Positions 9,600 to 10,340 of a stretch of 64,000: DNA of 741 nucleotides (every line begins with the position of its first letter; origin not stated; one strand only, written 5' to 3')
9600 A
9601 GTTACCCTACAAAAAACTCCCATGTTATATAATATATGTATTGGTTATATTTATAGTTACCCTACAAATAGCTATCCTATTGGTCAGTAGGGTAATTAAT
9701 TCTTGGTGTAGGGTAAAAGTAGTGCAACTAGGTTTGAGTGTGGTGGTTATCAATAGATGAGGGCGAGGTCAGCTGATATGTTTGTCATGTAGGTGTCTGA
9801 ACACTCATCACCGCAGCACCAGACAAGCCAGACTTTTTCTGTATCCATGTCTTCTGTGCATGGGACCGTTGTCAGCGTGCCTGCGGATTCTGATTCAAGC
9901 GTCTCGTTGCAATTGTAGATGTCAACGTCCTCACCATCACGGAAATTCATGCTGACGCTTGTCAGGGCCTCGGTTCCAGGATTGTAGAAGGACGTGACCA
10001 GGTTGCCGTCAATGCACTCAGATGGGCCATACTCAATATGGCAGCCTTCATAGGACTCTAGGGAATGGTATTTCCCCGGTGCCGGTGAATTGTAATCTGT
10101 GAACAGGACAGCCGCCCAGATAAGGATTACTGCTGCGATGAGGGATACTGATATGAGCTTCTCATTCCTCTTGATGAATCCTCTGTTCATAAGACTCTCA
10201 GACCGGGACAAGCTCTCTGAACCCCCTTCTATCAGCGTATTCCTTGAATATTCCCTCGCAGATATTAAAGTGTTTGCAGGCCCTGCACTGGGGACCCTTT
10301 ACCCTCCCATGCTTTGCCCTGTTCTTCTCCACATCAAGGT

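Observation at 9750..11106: Cys-rich membrane-anchored mini-protein translationally coupled to a CNNNC-type radical SAM, a possible protein substrate for thioether or other crosslinks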

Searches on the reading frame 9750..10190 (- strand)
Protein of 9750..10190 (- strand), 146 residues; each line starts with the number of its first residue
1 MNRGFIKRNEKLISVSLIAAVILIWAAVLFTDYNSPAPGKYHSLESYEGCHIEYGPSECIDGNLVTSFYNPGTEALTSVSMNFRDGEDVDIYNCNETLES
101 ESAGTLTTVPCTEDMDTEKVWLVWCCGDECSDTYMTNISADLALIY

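Call 5: search_protein_families(library=pfam, proteins=[window:9750-10190:-], max_evalue=0.01)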
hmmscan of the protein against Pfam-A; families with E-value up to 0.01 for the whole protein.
window:9750-10190:- (146 aa): 0 families

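Call 6: search_protein_families(library=ncbifam, proteins=[window:9750-10190:-], max_evalue=0.01)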
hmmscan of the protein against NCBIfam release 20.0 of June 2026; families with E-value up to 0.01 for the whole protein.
window:9750-10190:- (146 aa): 0 families

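Call 11: find_homologous_proteins(query=window:9750-10190:-, max_evalue=0.01)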
Query window:9750-10190:- (146 aa): 10 proteins with E <= 0.01 among 29 candidates.
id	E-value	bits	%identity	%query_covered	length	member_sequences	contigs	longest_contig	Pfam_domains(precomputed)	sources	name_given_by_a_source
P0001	3.4e-95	334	100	100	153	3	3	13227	-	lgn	-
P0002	1.2e-71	257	75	100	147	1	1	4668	-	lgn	-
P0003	4.6e-64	233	70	100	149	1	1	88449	-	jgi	jgi:hypothetical protein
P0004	1.5e-63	231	73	98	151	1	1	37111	-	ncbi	-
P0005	2.4e-50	188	56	100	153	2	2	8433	-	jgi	jgi:hypothetical protein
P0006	5.7e-50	187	58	99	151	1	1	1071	-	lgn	-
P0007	7.9e-49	183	58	100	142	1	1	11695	-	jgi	-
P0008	3.4e-41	158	51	99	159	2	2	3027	-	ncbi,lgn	-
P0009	2.2e-40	156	48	99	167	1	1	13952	-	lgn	-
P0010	2.9e-33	133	43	98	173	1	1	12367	-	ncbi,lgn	-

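Call 14: find_encoding_contigs(protein=P0003, flank=10000, max_places=2)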
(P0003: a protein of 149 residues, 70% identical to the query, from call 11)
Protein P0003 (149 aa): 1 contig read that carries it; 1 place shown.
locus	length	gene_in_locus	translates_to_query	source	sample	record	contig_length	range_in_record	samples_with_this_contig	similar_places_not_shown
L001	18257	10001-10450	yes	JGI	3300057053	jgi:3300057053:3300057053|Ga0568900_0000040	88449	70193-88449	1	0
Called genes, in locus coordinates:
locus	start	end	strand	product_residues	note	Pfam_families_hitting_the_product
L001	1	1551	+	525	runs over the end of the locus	PF02366:PMT (weak), PF13231:PMT_2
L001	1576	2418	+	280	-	PF04055:Radical_SAM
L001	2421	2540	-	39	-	-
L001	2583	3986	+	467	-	PF02310:B12-binding, PF04055:Radical_SAM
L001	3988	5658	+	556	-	-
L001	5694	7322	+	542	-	PF13231:PMT_2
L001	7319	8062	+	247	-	PF00535:Glycos_transf_2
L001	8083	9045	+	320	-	PF04055:Radical_SAM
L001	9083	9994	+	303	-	PF04055:Radical_SAM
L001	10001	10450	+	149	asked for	-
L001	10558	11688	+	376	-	PF07282:Cas12f1-like_TNB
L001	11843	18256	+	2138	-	?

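Call 15: find_encoding_contigs(protein=P0004, flank=10000, max_places=2)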
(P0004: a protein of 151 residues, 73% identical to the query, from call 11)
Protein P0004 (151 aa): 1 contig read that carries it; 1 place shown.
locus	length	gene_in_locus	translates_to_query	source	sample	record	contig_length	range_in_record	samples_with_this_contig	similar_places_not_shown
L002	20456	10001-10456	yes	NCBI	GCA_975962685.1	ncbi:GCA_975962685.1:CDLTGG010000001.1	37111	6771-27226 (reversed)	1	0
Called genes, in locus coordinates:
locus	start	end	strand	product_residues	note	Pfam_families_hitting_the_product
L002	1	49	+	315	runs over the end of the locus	PF04055:Radical_SAM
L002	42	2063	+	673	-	-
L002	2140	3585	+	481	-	PF04055:Radical_SAM, PF13353:Fer4_12 (weak)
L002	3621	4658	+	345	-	PF01478:Peptidase_A24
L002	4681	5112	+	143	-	PF27806:HxsD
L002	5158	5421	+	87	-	-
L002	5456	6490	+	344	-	PF13353:Fer4_12 (weak), PF04055:Radical_SAM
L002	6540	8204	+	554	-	PF13231:PMT_2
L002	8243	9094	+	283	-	PF04055:Radical_SAM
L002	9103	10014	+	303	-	PF04055:Radical_SAM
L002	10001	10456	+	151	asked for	-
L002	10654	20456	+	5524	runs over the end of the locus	?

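Call 16: find_encoding_contigs(protein=P0010, flank=10000, max_places=2)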
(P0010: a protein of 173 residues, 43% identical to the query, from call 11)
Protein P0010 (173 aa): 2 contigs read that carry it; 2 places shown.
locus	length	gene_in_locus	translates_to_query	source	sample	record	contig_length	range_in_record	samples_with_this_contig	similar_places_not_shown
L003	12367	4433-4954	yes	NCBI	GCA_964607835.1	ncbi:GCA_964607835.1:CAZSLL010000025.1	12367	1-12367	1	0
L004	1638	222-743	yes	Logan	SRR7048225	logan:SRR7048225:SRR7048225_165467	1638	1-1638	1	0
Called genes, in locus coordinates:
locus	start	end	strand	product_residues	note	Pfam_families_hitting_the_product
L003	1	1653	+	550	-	?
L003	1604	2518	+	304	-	PF04055:Radical_SAM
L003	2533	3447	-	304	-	PF04055:Radical_SAM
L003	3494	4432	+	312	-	PF04055:Radical_SAM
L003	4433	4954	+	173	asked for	-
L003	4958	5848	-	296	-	-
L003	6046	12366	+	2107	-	?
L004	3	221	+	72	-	?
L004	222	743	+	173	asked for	-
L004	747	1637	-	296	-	?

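Call 17: find_encoding_contigs(protein=P0009, flank=10000, max_places=2)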
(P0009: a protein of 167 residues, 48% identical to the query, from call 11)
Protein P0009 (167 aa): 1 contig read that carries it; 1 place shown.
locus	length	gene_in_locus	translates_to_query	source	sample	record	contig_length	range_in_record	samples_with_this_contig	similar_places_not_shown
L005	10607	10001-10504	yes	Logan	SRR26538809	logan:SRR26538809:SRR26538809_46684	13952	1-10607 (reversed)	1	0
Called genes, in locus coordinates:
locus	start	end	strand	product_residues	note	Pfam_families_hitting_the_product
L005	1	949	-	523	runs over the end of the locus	PF13231:PMT_2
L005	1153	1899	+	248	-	PF00535:Glycos_transf_2, PF13641:Glyco_tranf_2_3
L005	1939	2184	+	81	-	-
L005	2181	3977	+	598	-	-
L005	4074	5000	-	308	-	PF04055:Radical_SAM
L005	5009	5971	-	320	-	PF04055:Radical_SAM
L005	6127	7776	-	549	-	PF13231:PMT_2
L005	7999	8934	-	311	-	-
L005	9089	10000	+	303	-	PF04055:Radical_SAM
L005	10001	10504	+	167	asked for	-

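Call 19: search_protein_representatives(protein=window:9750-10190:-)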
Query: 146 residues. Proteins with E-value up to 0.001 (for the whole library): 50; up to 1e-10: 19; up to 1e-30: 1. The best 50 are listed.
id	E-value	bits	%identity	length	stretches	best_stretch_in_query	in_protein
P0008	1.1e-41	158.4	55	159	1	3-145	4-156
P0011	3.3e-23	98.5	40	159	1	2-144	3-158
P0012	2.5e-19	85.9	35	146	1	3-142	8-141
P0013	8.1e-17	77.7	42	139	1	47-144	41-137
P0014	1.5e-16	76.8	36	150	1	18-142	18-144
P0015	9.9e-16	74.2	39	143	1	45-145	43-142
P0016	1.7e-15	73.4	40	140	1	42-141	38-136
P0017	3.9e-15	72.3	34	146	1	33-145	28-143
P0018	7.1e-15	71.4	33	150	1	20-143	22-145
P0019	4.9e-14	68.7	37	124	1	35-138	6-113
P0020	2.3e-13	66.5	36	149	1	26-142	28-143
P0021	4.2e-13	65.7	30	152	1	5-144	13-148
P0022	5.0e-13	65.4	34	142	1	18-143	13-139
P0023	2.1e-12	63.4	33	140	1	17-139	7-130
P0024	6.5e-12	61.8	33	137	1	37-143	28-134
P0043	8.8e-08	48.4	36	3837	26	56-103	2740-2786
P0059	3.2e-04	36.9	31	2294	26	15-54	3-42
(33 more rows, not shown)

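Call 24: find_related_loci(query=A1, collection=genome_contigs, flank=10000)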
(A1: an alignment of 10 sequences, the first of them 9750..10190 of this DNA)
Query A1 (146 aa) in genome_contigs; peptide patterns used: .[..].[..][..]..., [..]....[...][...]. (x = any residue, [..] = any of these).
45 stretches matched a pattern; 2 encode a relative of the query (tblastn E <= 1e-3); 2 distinct loci.
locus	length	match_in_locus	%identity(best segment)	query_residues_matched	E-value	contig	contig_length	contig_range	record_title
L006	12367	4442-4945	43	3-145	5e-39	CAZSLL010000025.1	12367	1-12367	MAG TPA_asm: uncultured archaeon isolate SRP141376_co4_278 genome assembly, contig: NODE_8582_length_12367_cov_5.861274,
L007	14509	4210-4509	36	50-144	2e-19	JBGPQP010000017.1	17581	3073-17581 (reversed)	MAG: Candidatus Aenigmatarchaeota archaeon isolate OBJ1_062018_150_3 k141_136326_length_17581_cov_10.9874, whole genome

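Call 32: predict_structure(alignment_id=A2)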
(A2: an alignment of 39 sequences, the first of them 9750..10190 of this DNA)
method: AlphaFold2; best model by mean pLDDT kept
length: 146 residues; sequences in the alignment: 39
mean_pLDDT: 88.6   pTM: 0.69
mean pLDDT of the five models: 88.6, 88.6, 87.4, 87.0, 85.8
residues with pLDDT >= 90: 106; 70-90: 21; 50-70: 19; < 50: 0
segments of 3 or more residues with pLDDT < 50: none
pLDDT, mean of each block of 10 residues (from residue 1): 68 93 96 67 68 96 96 97 93 94 95 92 95 95 83
secondary structure, 60 per line:
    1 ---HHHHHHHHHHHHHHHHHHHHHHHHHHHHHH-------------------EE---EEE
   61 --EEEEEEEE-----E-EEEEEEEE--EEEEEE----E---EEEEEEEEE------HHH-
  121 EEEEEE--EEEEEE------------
elements in order: H4-33 E58-60 E63-70 E78-85 E88-93 E102-110 E121-126 E129-134

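Call 33: search_protein_families(library=padloc, proteins=[window:9750-10190:-], max_evalue=0.001)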
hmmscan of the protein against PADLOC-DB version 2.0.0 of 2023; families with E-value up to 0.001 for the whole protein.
window:9750-10190:- (146 aa): 0 families

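Call 40: fold_search(model_id=the predicted structure, library=pdb)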
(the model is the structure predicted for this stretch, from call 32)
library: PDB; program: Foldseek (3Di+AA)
matches with E <= 10: 1383; with E <= 0.001: 0
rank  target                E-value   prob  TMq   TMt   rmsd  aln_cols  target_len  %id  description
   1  8fk7_A                1.5e-03  1.00  0.36  0.38  11.8       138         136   14  Structure of the Pyrobaculum calidifontis flagellar-like archaeal type IV pilus (released 2023-06-28)
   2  9n9j_6                9.6e-03  1.00  0.36  0.33   7.0       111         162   13  Structure of a GRP94 folding intermediate engaged with a CCDC134- and FKBP11-bound secretory translocon (released 2025-11-19)
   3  7skn_A                1.1e-02  1.00  0.32  0.54   4.9        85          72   12  De novo synthetic protein DIG8-CC (tetragonal space group) (released 2022-10-12)
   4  5z87_A                1.1e-02  0.99  0.31  0.08   7.3       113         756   12  Structural of a novel b-glucosidase EmGH1 at 2.3 angstrom from Erythrobacter marinus (released 2019-02-06)
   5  4zbh                  2.0e-02  0.99  0.36  0.42   5.2       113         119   13  THE CRYSTAL STRUCTURE OF THE SOLUBLE DOMAIN OF SULFOLOBUS ACIDOCALDARIUS FLAF (released 2015-04-29)
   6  8va7_A                3.3e-02  0.97  0.32  0.09   7.9       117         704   11  Crystal structure of CapGH3a enzyme retrieved from capybara gut metagenome (released 2024-10-23)
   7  8xrt_A                3.5e-02  0.98  0.33  0.09   8.2       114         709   10  The crystal structure of a GH3 enzyme CcBgl3B (released 2024-04-10)
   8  6kzb_C                3.7e-02  0.92  0.30  0.09   6.9       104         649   14  Transglutaminase2 complexed with calcium (released 2020-12-09)
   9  8b5l_v                4.1e-02  0.99  0.37  0.35   6.4       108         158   12  Cryo-EM structure of ribosome-Sec61-TRAP (TRanslocon Associated Protein) translocon complex (released 2023-03-01)
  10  5tfy_A                4.1e-02  0.85  0.34  0.31  12.2       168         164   14  The archaeal flagellum of Methanospirillum hungatei strain JF1. (released 2016-12-07)
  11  7snk                  4.6e-02  0.91  0.30  0.10   6.4        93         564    9  Structure of Bacple_01702, a GH29 family glycoside hydrolase (released 2022-10-05)
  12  8dhl_B                5.1e-02  0.91  0.30  0.08   7.5       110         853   14  Tannerella forsythia beta-glucuronidase (L2) (released 2023-05-17)
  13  3umn_A                5.1e-02  0.84  0.29  0.34  10.4       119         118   13  Crystal Structure of Lamin-B1 (released 2011-11-30)
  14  7cg5                  5.4e-02  0.57  0.27  0.35  12.2       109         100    6  Structure of the sensor domain (long construct) of the anti-sigma factor RsgI4 in Pseudobacteroides cellulosolvens (released 2021-06-30)
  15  3jt0_A                6.4e-02  0.90  0.32  0.40   6.1       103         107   12  Crystal Structure of the C-terminal fragment (426-558) Lamin-B1 from Homo sapiens, Northeast Structural Genomics Conso (released 2009-09-22)
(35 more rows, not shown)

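Call 59: find_homologous_proteins(query=A2, max_evalue=0.00001)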
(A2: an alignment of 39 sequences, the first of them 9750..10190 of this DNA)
Query A2 (39 sequences) (146 aa, profile of the alignment): 15 proteins with E <= 0.00001 among 1780 candidates.
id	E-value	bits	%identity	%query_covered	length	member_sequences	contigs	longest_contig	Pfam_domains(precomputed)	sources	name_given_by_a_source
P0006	4.2e-43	164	58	99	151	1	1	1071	-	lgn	-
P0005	5.1e-43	164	56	100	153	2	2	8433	-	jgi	jgi:hypothetical protein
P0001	3.1e-42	162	100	100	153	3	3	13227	-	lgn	-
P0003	4.2e-42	161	70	100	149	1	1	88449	-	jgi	jgi:hypothetical protein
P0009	1.4e-40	156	48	99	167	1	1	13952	-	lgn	-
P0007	2.4e-40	155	58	100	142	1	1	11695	-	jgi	-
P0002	2.5e-40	155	75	100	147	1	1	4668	-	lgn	-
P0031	1.2e-39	153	31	66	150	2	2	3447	-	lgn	-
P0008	1.3e-39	153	51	99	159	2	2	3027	-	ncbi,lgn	-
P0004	1.5e-39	153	73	98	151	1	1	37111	-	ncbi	-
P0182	9.8e-38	147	32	84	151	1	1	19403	-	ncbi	ncbi:MAG: hypothetical protein V1493_05995 [Candidatus Diapherotrites archaeon]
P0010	1.1e-36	143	43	98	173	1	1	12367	-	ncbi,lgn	-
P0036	3.0e-35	139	25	91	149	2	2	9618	-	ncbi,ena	-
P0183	2.1e-34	136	26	91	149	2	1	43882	-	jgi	-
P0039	1.3e-33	134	31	90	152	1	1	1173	-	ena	-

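Call 66: search_protein_families(library=pfam, proteins=[L007:10431-11024:+, L007:2101-3048:-, L003:4958-5848:-, window:9750-10190:-], max_evalue=1)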
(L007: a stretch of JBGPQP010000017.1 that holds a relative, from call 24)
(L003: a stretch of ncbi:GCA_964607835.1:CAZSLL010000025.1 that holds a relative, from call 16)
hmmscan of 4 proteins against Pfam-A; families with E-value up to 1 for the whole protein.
L007:10431-11024:+ (197 aa): 1 family
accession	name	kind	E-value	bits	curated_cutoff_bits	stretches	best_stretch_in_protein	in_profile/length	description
PF20814.2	CAA3_Cox_suIV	-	0.0063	17.3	27.5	1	3-28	28-53/64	CAA3-type cytochrome c oxidase subunit IV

L007:2101-3048:- (315 aa): 7 families
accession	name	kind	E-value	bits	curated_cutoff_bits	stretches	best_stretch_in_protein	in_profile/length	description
PF08241.18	Methyltransf_11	-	3.6e-09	37.6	21.2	1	177-259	18-95/95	Methyltransferase domain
PF13649.12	Methyltransf_25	-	4.3e-06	27.7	27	1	172-255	11-97/97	Methyltransferase domain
PF08242.18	Methyltransf_12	-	5.4e-06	27.5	30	1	171-257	9-98/98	Methyltransferase domain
PF01209.24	Ubie_methyltran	-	0.00018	21.4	20.1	1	185-261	75-153/233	ubiE/COQ5 methyltransferase family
PF13847.12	Methyltransf_31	-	0.00037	20.6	27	1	158-263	6-113/145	Methyltransferase domain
PF13489.12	Methyltransf_23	-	0.0022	18.2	27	1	154-270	21-127/164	Methyltransferase domain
PF11475.13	VP_N-CPKC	-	0.089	13.2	27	1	103-122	6-25/32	Virion protein N terminal domain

L003:4958-5848:- (296 aa): 1 family
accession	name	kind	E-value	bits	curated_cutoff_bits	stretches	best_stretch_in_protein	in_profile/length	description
PF04467.17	DUF483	-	0.00044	20.7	25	1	98-169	34-100/122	Protein of unknown function (DUF483)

window:9750-10190:- (146 aa): 0 families
